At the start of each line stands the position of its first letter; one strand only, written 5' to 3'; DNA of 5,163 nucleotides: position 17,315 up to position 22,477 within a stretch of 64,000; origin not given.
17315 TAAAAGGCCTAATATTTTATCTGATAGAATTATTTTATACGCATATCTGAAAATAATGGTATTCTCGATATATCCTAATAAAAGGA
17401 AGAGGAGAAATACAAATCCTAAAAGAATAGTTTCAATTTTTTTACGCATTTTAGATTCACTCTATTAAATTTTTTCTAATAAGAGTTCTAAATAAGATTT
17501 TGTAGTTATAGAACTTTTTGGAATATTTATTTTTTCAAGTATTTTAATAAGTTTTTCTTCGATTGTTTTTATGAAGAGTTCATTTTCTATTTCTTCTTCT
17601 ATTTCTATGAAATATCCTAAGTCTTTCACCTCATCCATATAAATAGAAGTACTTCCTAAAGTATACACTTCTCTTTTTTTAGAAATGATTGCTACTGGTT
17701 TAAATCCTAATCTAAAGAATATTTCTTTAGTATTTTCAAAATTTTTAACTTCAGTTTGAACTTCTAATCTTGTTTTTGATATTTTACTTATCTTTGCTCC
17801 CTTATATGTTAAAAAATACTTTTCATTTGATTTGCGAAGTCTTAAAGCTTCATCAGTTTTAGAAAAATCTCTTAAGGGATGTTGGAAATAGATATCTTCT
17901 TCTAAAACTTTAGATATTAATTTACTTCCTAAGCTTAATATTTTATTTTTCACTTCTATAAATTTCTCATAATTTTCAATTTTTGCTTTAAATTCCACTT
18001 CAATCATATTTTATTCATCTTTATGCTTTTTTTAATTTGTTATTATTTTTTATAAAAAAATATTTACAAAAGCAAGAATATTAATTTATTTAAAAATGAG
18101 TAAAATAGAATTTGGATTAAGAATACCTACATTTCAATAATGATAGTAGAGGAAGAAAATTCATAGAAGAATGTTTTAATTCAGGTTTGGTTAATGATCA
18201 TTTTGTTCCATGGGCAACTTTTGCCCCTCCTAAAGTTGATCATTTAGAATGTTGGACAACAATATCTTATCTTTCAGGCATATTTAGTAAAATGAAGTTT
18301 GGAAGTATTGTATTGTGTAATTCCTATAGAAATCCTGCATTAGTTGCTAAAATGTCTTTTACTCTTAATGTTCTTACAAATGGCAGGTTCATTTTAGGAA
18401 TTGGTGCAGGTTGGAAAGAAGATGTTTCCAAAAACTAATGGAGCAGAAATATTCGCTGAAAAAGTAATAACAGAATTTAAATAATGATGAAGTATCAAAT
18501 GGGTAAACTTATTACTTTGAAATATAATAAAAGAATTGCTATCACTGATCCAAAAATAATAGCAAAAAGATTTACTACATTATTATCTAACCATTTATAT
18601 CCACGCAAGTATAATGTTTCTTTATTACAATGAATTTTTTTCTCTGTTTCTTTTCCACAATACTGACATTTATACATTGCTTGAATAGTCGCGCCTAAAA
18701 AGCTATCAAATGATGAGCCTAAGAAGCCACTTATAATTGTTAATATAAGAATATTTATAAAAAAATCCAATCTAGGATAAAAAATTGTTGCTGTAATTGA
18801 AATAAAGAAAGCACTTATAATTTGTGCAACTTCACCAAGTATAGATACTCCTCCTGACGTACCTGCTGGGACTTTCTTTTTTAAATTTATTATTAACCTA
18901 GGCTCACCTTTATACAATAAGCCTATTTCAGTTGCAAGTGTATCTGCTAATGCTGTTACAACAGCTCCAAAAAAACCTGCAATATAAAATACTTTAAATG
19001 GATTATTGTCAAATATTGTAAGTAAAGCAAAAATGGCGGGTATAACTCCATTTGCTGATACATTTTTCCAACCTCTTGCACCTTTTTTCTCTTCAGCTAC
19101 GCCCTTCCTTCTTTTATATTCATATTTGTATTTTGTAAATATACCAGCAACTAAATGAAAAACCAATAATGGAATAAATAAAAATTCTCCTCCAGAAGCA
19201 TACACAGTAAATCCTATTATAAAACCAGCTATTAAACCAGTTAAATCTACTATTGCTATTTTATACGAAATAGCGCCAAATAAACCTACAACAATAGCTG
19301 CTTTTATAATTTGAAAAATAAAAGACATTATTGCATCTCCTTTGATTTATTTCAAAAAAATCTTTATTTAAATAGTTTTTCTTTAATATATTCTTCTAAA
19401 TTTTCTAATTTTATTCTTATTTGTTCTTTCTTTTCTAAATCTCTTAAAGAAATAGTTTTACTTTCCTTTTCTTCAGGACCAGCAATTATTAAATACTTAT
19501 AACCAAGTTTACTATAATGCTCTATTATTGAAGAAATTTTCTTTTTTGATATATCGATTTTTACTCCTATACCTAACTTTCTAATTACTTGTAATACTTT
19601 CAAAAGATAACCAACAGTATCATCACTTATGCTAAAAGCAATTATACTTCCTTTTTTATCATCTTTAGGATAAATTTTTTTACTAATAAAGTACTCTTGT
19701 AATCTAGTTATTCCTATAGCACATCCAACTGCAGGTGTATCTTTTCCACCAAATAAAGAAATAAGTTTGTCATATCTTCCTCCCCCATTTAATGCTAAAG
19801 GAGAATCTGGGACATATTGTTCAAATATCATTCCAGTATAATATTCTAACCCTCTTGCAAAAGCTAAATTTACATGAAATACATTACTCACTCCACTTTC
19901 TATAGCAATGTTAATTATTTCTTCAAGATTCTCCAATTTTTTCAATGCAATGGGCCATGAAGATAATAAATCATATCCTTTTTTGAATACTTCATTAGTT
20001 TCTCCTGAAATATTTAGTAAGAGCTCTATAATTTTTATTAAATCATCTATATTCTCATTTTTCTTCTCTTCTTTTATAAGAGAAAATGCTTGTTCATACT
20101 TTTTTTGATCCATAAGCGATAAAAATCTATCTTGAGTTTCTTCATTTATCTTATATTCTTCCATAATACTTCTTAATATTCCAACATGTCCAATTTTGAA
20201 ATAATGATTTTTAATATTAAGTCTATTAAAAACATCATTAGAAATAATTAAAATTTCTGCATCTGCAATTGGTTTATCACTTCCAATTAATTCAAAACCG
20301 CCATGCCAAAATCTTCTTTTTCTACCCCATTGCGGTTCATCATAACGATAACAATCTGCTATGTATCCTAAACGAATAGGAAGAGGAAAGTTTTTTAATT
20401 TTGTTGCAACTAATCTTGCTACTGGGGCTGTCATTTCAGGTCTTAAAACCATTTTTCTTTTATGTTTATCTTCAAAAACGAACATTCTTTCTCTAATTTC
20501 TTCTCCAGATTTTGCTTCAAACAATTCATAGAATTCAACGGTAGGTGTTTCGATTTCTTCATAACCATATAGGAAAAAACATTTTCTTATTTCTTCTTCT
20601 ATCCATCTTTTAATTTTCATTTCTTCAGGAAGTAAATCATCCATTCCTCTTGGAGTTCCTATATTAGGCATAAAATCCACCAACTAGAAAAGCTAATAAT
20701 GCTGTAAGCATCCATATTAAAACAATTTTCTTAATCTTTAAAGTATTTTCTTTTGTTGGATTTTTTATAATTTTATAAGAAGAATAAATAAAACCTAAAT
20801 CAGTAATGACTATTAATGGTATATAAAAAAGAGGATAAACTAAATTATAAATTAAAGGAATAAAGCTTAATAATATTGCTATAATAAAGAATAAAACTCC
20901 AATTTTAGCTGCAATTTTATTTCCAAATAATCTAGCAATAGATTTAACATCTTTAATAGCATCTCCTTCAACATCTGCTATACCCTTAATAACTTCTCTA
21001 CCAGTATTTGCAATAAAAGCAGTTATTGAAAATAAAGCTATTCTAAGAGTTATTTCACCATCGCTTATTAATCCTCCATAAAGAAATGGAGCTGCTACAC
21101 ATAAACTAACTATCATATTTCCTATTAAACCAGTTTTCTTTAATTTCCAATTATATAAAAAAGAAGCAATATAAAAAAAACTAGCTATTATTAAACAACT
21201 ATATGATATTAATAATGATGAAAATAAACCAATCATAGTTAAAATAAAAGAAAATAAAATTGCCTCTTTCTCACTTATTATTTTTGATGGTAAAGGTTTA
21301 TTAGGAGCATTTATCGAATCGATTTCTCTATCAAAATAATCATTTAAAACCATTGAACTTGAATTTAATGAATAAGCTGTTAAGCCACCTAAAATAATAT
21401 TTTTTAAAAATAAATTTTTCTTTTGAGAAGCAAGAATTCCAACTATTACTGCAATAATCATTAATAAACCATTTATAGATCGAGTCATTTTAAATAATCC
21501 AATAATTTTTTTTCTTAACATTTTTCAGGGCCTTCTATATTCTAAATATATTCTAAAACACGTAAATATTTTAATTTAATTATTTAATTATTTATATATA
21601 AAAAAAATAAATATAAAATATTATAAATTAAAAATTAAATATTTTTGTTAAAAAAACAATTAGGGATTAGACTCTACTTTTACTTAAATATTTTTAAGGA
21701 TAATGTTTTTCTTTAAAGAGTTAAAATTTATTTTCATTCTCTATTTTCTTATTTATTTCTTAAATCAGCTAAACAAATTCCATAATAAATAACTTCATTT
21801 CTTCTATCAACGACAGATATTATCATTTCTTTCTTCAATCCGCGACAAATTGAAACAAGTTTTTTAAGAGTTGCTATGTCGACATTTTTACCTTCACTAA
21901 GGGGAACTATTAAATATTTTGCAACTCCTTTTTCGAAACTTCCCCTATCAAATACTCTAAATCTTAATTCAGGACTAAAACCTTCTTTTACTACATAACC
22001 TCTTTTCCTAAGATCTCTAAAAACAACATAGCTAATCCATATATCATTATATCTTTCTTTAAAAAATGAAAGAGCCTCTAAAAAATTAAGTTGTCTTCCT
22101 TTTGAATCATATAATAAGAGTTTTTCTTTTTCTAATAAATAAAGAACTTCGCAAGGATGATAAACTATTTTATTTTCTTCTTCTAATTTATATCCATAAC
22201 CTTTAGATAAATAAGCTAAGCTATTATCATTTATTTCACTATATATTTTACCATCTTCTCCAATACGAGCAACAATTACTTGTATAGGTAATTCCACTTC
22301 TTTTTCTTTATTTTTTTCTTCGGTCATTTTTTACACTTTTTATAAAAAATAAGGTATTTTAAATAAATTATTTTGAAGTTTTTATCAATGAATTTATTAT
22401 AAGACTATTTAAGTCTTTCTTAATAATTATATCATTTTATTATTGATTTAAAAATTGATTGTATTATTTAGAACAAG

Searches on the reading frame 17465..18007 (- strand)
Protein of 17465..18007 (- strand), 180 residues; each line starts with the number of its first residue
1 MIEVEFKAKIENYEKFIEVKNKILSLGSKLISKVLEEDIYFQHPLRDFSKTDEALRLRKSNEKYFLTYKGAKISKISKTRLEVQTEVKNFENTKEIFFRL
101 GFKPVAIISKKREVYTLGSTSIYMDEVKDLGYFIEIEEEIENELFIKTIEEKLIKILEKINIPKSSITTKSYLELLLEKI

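Call 46: search_protein_families(library=pfam, proteins=[window:17465-18007:-], max_evalue=0.0001)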
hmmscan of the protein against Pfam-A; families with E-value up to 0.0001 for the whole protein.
window:17465-18007:- (180 aa): 1 family
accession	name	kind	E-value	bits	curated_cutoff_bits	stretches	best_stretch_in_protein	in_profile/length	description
PF01928.26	CYTH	-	5.8e-34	117.9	23.2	1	1-172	1-179/179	CYTH domain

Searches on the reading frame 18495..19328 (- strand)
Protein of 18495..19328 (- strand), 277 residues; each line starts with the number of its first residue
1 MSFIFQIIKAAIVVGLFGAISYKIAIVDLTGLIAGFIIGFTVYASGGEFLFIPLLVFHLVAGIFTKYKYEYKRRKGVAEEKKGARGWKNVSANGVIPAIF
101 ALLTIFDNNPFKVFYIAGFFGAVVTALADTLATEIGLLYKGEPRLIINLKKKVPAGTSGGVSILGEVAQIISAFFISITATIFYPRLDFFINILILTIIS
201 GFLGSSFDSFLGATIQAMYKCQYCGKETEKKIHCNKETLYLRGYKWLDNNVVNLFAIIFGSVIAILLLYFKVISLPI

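Call 46: search_protein_families(library=pfam, proteins=[window:18495-19328:-], max_evalue=0.0001)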
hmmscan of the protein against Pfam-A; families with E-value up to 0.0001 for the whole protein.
window:18495-19328:- (277 aa): 1 family
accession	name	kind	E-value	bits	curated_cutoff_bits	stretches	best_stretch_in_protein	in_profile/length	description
PF01940.21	DUF92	-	1.7e-69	234.4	27.5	1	13-260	2-250/251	Integral membrane protein DUF92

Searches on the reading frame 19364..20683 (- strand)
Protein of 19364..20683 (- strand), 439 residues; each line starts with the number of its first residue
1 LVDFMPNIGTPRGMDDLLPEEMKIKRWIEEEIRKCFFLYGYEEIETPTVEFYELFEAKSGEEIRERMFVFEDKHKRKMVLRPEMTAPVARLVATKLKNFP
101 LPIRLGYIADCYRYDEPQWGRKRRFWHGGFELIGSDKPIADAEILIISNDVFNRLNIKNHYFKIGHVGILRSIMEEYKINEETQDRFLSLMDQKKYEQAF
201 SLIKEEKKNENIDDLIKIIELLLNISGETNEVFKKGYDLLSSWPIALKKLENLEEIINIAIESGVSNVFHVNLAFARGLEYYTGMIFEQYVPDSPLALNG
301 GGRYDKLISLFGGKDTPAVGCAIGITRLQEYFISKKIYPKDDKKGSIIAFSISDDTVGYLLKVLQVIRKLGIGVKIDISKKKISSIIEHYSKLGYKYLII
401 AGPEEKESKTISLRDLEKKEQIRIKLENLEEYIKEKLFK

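Call 46: search_protein_families(library=pfam, proteins=[window:19364-20683:-], max_evalue=0.0001)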
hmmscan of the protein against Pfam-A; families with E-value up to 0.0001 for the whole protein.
window:19364-20683:- (439 aa): 4 families
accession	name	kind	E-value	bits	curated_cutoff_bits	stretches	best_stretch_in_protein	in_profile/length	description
PF13393.11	tRNA-synt_His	-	1.1e-64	219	25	1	13-328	1-308/308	Histidyl-tRNA synthetase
PF03129.25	HGTP_anticodon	-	1.3e-14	54.6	21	1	349-436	6-94/94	Anticodon binding domain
PF00587.30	tRNA-synt_2b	-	2.9e-07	31.1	29.3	1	68-162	1-99/179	tRNA synthetase class II core domain (G, H, P, S and T)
PF01409.25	tRNA-synt_2d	-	3.2e-06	27.3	19.8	1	24-125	18-125/246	tRNA synthetases class II core domain (F)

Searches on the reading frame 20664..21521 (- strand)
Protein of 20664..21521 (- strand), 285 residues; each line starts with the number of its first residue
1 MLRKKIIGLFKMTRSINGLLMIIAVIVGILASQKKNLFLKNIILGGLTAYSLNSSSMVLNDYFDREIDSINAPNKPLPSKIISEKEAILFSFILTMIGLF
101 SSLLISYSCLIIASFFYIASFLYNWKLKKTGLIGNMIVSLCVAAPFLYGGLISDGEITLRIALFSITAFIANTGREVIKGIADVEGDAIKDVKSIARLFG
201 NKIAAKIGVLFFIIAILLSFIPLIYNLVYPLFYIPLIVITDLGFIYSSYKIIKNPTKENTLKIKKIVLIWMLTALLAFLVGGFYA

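Call 46: search_protein_families(library=pfam, proteins=[window:20664-21521:-], max_evalue=0.0001)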
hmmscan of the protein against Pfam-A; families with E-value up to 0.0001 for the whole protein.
window:20664-21521:- (285 aa): 1 family
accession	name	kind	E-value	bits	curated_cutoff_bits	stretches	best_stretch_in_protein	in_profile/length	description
PF01040.23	UbiA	-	2.6e-40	138.7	34.2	1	22-259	2-240/250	UbiA prenyltransferase family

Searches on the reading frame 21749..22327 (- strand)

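Call 46: search_protein_families(library=pfam, proteins=[window:21749-22327:-], max_evalue=0.0001)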
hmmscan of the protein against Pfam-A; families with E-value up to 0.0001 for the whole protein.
window:21749-22327:- (192 aa): 1 family
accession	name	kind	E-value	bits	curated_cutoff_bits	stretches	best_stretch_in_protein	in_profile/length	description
PF01974.23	tRNA_int_endo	-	3.4e-18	66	27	1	96-181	1-85/85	tRNA intron endonuclease, catalytic C-terminal domain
